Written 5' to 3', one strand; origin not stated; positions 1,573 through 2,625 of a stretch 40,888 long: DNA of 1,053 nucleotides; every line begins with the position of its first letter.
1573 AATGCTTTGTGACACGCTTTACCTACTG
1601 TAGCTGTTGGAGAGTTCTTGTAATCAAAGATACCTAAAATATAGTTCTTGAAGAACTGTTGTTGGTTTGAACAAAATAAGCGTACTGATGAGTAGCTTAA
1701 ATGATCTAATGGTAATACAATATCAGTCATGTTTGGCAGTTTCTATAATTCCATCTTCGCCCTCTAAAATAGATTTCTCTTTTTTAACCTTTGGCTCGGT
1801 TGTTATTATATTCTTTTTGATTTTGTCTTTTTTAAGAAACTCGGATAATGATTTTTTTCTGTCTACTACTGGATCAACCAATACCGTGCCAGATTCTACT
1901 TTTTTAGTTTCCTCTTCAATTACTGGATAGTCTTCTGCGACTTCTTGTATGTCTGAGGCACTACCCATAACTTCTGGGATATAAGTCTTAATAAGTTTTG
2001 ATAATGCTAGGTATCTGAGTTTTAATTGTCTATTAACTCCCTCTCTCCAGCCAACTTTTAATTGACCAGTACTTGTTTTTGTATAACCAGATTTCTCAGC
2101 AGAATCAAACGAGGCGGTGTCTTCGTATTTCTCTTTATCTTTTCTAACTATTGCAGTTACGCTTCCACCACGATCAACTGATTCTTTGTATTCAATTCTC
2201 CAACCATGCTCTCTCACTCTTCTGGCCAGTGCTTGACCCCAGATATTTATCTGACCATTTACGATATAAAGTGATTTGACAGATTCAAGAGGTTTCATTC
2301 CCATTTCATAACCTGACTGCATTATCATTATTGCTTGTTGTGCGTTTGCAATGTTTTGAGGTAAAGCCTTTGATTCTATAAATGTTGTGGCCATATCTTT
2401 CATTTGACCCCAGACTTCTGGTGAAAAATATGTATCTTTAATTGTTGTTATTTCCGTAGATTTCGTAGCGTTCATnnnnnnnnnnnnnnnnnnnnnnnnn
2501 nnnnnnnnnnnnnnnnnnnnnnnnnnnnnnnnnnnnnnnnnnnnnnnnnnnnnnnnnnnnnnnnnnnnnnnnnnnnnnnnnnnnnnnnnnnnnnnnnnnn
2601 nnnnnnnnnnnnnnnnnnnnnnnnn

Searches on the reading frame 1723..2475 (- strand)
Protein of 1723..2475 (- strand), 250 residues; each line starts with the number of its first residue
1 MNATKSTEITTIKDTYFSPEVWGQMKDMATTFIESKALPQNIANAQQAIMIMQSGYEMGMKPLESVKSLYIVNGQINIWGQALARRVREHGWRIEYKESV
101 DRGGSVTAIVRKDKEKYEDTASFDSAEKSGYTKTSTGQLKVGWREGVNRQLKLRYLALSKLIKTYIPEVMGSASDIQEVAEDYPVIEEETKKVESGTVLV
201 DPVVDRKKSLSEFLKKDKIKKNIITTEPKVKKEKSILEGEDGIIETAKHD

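Call 11: search_protein_families(library=pfam, proteins=[window:1723-2475:-], max_evalue=0.01)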
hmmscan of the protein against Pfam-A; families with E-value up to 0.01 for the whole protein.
window:1723-2475:- (250 aa): 0 families

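Call 12: search_protein_families(library=phrogs, proteins=[window:1723-2475:-], max_evalue=0.01)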
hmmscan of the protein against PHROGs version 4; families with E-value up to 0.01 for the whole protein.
window:1723-2475:- (250 aa): 2 families
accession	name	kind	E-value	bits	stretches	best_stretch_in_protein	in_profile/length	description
phrog_4171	-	DNA, RNA and nucleotide metabolism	3e-08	34.7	1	34-138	52-159/392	RecT-like ssDNA annealing protein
phrog_561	-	DNA, RNA and nucleotide metabolism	8.5e-08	33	1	7-169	287-458/633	RecT-like ssDNA annealing protein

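Call 22: find_related_loci(query=window:1723-2475:-, collection=viral_contigs, flank=6000)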
Query window:1723-2475:- (250 aa) in viral_contigs; peptide patterns used: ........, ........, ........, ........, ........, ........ (x = any residue, [..] = any of these).
42 stretches matched a pattern, but none encodes a relative of the query by tblastn (E <= 1e-3).

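Call 33: find_homologous_proteins(query=window:1723-2475:-, max_evalue=0.00001)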
Query window:1723-2475:- (250 aa): 87 proteins with E <= 0.00001 among 588 candidates.
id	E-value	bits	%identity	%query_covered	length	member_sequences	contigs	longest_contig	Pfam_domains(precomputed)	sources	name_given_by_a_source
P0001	2.0e-156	536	100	100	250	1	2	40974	-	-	-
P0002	4.0e-129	447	83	100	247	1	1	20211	-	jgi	jgi:hypothetical protein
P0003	7.5e-104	364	69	100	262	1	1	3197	-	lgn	-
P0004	7.6e-89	315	69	80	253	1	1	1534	-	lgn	-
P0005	1.2e-75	272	54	92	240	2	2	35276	-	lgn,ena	-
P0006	6.7e-75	269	59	85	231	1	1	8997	-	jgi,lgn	jgi:hypothetical protein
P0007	8.1e-73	263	62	75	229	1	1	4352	-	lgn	-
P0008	8.4e-73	263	58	85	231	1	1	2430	-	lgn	-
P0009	2.1e-72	261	57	86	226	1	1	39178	-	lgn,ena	-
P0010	1.1e-71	259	53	92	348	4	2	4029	-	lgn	-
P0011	1.0e-70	256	56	86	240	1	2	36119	-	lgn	-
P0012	2.8e-70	254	58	80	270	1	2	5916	-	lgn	-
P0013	2.7e-68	248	57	81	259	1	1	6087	-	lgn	-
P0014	1.7e-65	239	58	82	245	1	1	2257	-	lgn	-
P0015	1.0e-64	236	57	80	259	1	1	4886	-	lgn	-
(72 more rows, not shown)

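Call 34: find_encoding_contigs(protein=P0002, flank=6000, max_places=3)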
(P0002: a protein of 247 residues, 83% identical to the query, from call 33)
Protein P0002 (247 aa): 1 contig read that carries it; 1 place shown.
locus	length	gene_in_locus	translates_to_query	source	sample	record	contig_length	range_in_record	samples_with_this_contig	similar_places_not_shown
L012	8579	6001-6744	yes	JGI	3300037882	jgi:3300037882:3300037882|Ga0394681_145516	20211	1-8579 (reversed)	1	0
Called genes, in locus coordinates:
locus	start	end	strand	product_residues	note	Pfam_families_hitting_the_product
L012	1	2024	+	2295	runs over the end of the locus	-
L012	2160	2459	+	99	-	-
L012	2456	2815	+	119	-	-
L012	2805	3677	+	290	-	PF05257:CHAP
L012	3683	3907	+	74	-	-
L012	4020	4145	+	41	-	-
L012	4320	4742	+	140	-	-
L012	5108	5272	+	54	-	-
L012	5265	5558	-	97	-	PF00076:RRM_1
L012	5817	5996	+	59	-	PF08765:Mor (weak)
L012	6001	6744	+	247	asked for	-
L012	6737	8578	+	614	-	?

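Call 35: find_encoding_contigs(protein=P0003, flank=6000, max_places=3)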
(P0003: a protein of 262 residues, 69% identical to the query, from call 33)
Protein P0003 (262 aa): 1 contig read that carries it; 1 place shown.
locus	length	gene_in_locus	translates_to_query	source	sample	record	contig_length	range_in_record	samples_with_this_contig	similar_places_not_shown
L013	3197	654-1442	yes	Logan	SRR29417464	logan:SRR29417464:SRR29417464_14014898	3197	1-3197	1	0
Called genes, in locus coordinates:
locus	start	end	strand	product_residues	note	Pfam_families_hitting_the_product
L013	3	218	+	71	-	?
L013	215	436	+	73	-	-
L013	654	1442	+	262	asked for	-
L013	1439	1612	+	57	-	-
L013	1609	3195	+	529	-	?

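Call 36: find_encoding_contigs(protein=P0005, flank=6000, max_places=3)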
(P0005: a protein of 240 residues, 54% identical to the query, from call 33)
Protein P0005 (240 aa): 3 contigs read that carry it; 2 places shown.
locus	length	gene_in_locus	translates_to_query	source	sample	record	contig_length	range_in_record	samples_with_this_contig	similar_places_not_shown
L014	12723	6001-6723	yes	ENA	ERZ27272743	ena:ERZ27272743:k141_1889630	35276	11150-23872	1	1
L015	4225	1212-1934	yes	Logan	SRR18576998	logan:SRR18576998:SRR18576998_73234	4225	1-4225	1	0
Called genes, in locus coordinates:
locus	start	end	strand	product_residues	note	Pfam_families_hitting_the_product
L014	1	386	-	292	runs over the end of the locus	PF02661:Fic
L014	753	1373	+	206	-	-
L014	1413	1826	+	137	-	PF01050:MannoseP_isomer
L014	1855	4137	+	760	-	PF01326:PPDK_N, PF00391:PEP-utilizers, PF02896:PEP-utilizers_C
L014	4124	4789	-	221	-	PF00590:TP_methylase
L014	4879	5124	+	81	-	-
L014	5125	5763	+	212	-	-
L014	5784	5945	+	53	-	-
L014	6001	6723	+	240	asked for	-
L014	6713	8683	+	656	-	PF12705:PDDEXK_1, PF17854:FtsK_alpha, PF01580:FtsK_SpoIIIE, PF01935:DUF87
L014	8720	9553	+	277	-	-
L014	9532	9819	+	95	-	-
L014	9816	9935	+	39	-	-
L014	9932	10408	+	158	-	-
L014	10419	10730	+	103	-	PF00166:Cpn10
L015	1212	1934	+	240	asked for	-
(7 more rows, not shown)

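Call 67: find_encoding_contigs(protein=P0007, flank=5000, max_places=2)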
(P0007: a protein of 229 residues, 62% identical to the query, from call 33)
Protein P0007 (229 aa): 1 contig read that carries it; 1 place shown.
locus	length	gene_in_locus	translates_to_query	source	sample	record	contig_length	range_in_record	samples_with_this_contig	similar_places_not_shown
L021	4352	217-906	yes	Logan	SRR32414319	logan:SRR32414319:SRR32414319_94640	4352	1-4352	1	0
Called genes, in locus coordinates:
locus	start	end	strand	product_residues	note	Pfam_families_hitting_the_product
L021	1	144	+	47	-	?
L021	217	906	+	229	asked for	-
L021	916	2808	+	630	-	PF12705:PDDEXK_1, PF17854:FtsK_alpha, PF01580:FtsK_SpoIIIE, PF01935:DUF87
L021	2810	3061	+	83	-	-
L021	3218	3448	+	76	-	-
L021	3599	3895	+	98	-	-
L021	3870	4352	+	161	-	?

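Call 68: find_encoding_contigs(protein=P0006, flank=5000, max_places=2)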
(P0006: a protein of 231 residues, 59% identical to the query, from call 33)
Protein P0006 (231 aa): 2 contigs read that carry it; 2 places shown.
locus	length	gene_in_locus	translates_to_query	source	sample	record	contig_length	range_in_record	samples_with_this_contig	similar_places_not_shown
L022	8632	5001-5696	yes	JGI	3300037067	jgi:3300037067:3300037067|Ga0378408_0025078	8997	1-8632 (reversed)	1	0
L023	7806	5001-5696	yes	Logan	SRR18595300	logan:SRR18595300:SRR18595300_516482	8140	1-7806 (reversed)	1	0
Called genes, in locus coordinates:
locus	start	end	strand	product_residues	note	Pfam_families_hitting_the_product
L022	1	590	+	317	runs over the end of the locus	?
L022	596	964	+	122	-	-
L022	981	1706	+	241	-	PF01551:Peptidase_M23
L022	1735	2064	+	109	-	-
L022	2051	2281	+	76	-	-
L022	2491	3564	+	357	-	PF00145:DNA_methylase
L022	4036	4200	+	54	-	-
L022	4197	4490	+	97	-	-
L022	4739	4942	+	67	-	-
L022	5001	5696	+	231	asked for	-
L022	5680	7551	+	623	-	PF12705:PDDEXK_1, PF01935:DUF87 (faint), PF17854:FtsK_alpha, PF01580:FtsK_SpoIIIE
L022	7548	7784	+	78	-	-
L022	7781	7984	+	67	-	-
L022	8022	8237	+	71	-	-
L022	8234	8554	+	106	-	PF26092:T4_Y16D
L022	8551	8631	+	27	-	?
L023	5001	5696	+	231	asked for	-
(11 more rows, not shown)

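Call 69: find_encoding_contigs(protein=P0009, flank=5000, max_places=2)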
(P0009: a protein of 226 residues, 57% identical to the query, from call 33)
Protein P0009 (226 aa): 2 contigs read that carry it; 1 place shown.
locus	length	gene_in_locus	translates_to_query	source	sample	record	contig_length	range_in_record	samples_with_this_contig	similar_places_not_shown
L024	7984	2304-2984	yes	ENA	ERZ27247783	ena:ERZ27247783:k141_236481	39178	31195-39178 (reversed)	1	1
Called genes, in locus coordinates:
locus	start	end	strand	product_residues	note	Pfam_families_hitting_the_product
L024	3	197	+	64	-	?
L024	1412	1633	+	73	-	-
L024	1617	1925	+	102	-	-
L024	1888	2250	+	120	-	-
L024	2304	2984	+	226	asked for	-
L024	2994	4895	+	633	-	PF12705:PDDEXK_1, PF17854:FtsK_alpha, PF01580:FtsK_SpoIIIE, PF01935:DUF87, PF01580:FtsK_SpoIIIE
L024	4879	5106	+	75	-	-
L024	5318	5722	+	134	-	-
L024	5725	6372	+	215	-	PF09414:RNA_ligase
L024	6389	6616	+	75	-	-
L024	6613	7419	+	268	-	-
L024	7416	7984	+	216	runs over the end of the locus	-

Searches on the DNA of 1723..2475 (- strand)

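Call 75: search_rna_families(sources=[L012, L022, L024, L017, L014], threshold=gathering)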
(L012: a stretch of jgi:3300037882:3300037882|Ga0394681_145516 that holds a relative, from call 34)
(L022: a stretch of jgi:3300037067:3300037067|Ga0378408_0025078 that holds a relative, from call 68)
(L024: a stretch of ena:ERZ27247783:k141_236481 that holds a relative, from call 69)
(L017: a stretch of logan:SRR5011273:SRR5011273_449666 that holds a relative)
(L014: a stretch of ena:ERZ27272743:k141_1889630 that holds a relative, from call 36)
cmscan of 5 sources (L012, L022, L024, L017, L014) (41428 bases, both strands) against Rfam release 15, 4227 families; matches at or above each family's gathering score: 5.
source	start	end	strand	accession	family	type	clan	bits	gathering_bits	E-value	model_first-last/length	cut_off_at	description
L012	5580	5651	-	RF00005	tRNA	Gene; tRNA;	CL00001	67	29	1.3e-12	1-71/71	no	tRNA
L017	2660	2731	+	RF00005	tRNA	Gene; tRNA;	CL00001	64.9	29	5.2e-12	1-71/71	no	tRNA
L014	536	609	-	RF00005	tRNA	Gene; tRNA;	CL00001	61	29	6.1e-11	1-71/71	no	tRNA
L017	2737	2808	+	RF00005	tRNA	Gene; tRNA;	CL00001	58.1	29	3.8e-10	1-71/71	no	tRNA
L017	2583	2653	+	RF00005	tRNA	Gene; tRNA;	CL00001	56.4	29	1.1e-09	1-71/71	no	tRNA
